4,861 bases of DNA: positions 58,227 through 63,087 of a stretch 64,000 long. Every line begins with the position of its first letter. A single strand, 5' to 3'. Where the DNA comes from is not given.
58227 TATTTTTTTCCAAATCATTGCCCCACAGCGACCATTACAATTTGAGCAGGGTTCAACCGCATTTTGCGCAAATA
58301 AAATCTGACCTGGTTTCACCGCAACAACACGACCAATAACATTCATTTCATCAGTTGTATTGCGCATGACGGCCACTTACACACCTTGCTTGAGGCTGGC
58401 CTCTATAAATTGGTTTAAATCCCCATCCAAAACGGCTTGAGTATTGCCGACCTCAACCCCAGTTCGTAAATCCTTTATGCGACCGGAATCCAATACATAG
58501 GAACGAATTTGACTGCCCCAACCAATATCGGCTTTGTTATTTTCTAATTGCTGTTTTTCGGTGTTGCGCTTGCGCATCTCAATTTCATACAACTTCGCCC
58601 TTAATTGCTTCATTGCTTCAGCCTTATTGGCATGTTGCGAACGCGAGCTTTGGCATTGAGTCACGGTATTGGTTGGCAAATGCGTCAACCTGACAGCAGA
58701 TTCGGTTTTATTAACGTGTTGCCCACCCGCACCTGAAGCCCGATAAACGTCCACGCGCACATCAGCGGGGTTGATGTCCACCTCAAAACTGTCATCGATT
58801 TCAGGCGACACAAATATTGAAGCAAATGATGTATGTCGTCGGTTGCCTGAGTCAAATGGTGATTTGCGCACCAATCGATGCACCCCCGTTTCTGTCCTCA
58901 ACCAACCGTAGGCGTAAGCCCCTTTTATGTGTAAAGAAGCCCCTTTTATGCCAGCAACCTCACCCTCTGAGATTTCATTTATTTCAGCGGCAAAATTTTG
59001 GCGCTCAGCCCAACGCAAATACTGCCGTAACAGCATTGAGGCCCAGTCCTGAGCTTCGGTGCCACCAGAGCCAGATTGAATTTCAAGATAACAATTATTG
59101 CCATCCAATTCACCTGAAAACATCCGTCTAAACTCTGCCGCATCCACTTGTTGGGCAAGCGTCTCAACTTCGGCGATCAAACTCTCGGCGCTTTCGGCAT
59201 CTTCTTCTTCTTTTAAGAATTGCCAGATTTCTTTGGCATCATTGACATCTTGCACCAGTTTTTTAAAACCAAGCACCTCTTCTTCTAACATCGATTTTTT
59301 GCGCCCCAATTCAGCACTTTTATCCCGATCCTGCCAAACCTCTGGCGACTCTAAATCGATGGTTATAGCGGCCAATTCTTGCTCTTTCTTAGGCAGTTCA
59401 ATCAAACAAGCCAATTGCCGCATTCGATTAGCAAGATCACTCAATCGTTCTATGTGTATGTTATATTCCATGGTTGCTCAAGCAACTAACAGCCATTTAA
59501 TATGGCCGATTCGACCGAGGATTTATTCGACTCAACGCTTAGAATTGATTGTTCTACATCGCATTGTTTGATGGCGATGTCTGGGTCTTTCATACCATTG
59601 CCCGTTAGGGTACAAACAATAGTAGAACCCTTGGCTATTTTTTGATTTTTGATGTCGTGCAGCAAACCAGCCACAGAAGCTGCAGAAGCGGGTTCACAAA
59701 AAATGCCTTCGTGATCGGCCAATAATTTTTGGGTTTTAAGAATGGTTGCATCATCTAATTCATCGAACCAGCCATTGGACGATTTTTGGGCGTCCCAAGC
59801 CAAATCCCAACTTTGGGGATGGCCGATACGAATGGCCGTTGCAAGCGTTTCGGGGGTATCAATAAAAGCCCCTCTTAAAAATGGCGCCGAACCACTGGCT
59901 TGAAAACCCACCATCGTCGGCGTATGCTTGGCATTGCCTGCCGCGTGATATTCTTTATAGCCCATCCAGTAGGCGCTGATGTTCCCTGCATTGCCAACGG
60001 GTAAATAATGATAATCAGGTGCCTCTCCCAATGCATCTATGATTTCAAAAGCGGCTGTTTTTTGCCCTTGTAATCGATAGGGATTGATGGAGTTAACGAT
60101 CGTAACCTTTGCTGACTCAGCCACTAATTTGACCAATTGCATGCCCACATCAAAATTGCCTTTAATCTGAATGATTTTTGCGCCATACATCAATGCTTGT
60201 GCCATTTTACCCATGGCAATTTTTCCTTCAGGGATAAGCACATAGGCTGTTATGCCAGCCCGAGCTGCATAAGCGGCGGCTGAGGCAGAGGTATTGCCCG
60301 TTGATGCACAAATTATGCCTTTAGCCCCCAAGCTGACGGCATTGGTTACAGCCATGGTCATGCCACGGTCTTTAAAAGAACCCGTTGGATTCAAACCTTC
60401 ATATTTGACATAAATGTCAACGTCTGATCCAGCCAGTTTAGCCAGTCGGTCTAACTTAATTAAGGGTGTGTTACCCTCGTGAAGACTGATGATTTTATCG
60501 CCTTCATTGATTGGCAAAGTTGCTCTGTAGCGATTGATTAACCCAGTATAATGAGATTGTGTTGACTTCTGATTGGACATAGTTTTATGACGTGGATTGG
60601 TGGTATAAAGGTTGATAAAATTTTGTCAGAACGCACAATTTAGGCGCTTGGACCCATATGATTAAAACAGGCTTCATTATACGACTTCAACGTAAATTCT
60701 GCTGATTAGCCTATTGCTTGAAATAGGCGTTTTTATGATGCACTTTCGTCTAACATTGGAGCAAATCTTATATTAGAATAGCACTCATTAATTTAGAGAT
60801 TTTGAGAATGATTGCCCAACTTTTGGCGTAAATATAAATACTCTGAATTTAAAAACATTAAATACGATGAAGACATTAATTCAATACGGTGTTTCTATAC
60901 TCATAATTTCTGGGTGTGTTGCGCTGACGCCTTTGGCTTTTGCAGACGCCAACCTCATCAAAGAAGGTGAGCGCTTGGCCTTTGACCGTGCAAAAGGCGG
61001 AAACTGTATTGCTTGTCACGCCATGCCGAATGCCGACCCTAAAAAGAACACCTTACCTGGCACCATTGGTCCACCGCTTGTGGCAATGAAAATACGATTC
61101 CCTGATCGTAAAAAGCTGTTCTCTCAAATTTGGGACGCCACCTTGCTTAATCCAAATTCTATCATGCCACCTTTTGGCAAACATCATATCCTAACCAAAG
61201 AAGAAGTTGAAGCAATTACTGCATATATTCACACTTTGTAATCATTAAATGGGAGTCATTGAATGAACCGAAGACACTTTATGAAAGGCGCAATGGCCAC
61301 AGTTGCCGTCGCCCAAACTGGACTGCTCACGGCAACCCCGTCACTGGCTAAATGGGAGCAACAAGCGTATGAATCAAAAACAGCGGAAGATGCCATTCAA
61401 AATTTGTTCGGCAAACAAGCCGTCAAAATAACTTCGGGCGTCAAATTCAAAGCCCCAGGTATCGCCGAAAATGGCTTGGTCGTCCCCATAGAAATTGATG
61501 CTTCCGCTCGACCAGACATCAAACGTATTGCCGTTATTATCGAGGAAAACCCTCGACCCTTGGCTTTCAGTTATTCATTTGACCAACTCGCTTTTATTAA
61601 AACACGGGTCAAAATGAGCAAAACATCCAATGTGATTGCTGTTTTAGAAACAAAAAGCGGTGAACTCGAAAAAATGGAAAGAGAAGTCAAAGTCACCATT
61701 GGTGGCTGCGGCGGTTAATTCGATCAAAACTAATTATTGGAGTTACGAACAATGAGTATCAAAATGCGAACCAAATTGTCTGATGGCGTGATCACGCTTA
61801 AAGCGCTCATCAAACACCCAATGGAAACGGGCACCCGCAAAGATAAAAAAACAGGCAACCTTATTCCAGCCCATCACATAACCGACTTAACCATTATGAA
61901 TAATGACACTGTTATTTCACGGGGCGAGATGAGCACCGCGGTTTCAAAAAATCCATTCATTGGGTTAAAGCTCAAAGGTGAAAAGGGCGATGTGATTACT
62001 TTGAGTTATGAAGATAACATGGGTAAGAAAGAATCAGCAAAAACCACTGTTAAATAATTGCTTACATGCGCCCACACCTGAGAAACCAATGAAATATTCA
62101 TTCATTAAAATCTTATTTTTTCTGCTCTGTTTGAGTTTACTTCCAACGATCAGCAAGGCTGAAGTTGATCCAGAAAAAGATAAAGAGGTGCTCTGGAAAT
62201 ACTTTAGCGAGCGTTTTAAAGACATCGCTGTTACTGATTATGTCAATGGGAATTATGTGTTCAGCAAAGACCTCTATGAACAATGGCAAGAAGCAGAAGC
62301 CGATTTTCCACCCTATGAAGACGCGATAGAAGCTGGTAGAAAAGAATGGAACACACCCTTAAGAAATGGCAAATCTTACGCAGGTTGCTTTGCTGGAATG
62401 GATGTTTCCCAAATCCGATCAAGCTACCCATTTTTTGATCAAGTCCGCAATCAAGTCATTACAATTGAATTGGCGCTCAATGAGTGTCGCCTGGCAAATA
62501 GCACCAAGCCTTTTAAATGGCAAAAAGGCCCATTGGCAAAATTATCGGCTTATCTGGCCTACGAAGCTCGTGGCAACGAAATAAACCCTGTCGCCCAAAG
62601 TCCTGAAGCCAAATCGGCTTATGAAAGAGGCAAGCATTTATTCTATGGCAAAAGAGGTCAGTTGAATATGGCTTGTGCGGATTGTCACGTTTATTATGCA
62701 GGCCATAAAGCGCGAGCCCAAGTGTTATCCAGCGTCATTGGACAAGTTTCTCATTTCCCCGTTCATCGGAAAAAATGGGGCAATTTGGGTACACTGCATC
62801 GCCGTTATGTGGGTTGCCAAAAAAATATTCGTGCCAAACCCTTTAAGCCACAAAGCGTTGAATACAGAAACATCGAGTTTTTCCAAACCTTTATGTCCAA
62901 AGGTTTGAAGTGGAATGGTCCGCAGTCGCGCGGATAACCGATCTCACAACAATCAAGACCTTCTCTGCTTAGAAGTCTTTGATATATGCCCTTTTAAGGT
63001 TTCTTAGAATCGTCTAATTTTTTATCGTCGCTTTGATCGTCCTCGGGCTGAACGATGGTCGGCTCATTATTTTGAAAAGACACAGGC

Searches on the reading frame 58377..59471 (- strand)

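Call 23: search_protein_families(library=pfam, proteins=[window:58377-59471:-], max_evalue=0.00001)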
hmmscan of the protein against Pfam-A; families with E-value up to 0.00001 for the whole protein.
window:58377-59471:- (364 aa): 2 families
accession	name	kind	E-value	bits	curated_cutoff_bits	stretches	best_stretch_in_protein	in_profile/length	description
PF03462.23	PCRF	-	4.6e-53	180.4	24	1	30-219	2-194/194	PCRF domain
PF00472.26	RF-1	-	2.2e-40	137.7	35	1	228-336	2-116/116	RF-1 domain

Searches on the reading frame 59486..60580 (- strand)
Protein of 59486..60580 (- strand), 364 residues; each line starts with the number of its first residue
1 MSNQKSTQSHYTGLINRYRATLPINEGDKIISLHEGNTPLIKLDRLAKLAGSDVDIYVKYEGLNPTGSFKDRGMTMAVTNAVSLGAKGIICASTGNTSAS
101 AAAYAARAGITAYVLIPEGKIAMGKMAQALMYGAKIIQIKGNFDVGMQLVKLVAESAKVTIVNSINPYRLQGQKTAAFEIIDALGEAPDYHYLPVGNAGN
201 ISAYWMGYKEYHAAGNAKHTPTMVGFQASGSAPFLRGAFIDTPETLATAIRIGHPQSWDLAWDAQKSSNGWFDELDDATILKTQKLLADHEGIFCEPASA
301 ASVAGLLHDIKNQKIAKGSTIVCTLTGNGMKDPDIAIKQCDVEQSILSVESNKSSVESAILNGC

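Call 23: search_protein_families(library=pfam, proteins=[window:59486-60580:-], max_evalue=0.00001)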
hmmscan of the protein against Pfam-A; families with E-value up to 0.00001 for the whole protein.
window:59486-60580:- (364 aa): 1 family
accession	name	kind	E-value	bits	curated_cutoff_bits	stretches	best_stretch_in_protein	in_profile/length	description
PF00291.31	PALP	-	8e-73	245.8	35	1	31-327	1-295/295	Pyridoxal-phosphate dependent enzyme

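Call 92: search_protein_families(library=ncbifam, proteins=[window:59486-60580:-], max_evalue=1e-10)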
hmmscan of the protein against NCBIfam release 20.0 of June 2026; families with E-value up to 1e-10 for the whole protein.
window:59486-60580:- (364 aa): 32 families (the best 25 are shown)
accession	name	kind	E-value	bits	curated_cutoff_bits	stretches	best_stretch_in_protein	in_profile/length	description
TIGR00260.1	thrC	equivalog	5.1e-93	311.9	167.1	1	15-334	1-340/340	threonine synthase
NF004170.0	PRK05638.1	equivalog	1.1e-56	192.3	421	1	15-332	46-358/442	threonine synthase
NF006050.0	PRK08197.1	equivalog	3.4e-56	190.7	303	1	15-342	58-394/406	threonine synthase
NF004996.0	PRK06381.1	equivalog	7.1e-41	140.3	266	1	36-328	14-317/319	threonine synthase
NF006205.0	PRK08329.1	equivalog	2.8e-39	135.1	358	1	15-331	43-345/347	threonine synthase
NF005035.0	PRK06450.1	equivalog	6.4e-32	110.7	301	1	29-331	50-336/338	threonine synthase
NF006390.0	PRK08639.1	equivalog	7e-25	87.8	421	1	34-328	22-313/418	threonine ammonia-lyase IlvA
TIGR01127.1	ilvA_1Cterm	equivalog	2.1e-23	83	378.75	1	38-327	1-283/380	threonine ammonia-lyase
TIGR02079.1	THD1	equivalog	6.3e-21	74.6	440.55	1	36-328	15-305/410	threonine ammonia-lyase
NF006094.0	PRK08246.1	subfamily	2.6e-20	73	331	1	29-308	15-284/310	serine/threonine dehydratase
NF045641.2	BHydaspDhtseBhcB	equivalog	3.3e-20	72.4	550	1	31-327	14-302/312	beta-hydroxyaspartate dehydratase BhcB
NF005600.0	PRK07334.1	equivalog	1.8e-19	69.6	496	1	34-328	25-310/408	threonine ammonia-lyase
NF008735.0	PRK11761.1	equivalog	1e-17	64.3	413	1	35-156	10-130/296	cysteine synthase CysM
NF004771.0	PRK06110.1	equivalog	1.7e-17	63.5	317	1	30-328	14-305/323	threonine dehydratase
NF005680.0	PRK07476.1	equivalog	4.3e-17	62.1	413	1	29-188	15-173/326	hydroxyectoine utilization dehydratase EutB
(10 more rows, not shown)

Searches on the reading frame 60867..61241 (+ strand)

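Call 23: search_protein_families(library=pfam, proteins=[window:60867-61241:+], max_evalue=0.00001)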
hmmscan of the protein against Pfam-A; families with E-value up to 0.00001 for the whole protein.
window:60867-61241:+ (124 aa): 2 families
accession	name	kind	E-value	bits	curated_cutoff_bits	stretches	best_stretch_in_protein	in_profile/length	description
PF00034.26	Cytochrom_C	-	9.7e-07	30.5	21.3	1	32-124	2-89/90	Cytochrome c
PF13442.11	Cytochrome_CBB3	-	2.5e-06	28.2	27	1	46-121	13-68/68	Cytochrome C oxidase, cbb3-type, subunit III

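Call 92: search_protein_families(library=ncbifam, proteins=[window:60867-61241:+], max_evalue=1e-10)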
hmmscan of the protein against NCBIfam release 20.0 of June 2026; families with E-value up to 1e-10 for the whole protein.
window:60867-61241:+ (124 aa): 1 family
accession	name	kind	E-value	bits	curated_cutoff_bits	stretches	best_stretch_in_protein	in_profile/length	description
TIGR04485.1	thiosulf_SoxX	equivalog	1.7e-25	89.5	61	1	43-124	1-78/78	sulfur oxidation c-type cytochrome SoxX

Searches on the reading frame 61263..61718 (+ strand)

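Call 23: search_protein_families(library=pfam, proteins=[window:61263-61718:+], max_evalue=0.00001)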
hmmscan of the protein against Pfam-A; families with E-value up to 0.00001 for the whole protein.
window:61263-61718:+ (151 aa): 1 family
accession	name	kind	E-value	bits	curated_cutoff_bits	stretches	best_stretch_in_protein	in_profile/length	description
PF13501.12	SoxY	-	6.7e-30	104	28.4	1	46-149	2-112/112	Sulfur oxidation protein SoxY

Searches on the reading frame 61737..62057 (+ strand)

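Call 23: search_protein_families(library=pfam, proteins=[window:61737-62057:+], max_evalue=0.00001)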
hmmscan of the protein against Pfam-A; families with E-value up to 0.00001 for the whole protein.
window:61737-62057:+ (106 aa): 1 family
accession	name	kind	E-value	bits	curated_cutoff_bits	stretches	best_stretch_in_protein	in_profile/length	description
PF08770.17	SoxZ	-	8.7e-29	99.5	25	1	10-103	3-97/98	Sulphur oxidation protein SoxZ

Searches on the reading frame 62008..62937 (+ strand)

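Call 23: search_protein_families(library=pfam, proteins=[window:62008-62937:+], max_evalue=0.00001)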
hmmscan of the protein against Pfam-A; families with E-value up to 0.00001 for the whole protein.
window:62008-62937:+ (309 aa): 1 family
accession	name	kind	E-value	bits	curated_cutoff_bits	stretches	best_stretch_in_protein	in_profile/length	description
PF21342.2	SoxA-TsdA_cyt-c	-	3.3e-19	69.1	27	1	110-192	2-88/88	SoxA/TsdA, cytochrome c domain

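Call 92: search_protein_families(library=ncbifam, proteins=[window:62008-62937:+], max_evalue=1e-10)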
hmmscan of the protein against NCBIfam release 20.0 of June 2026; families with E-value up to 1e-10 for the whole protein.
window:62008-62937:+ (309 aa): 1 family
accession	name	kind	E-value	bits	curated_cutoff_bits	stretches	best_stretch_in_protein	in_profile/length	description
TIGR04484.1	thiosulf_SoxA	equivalog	3.4e-61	206.3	110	1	102-308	1-211/212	sulfur oxidation c-type cytochrome SoxA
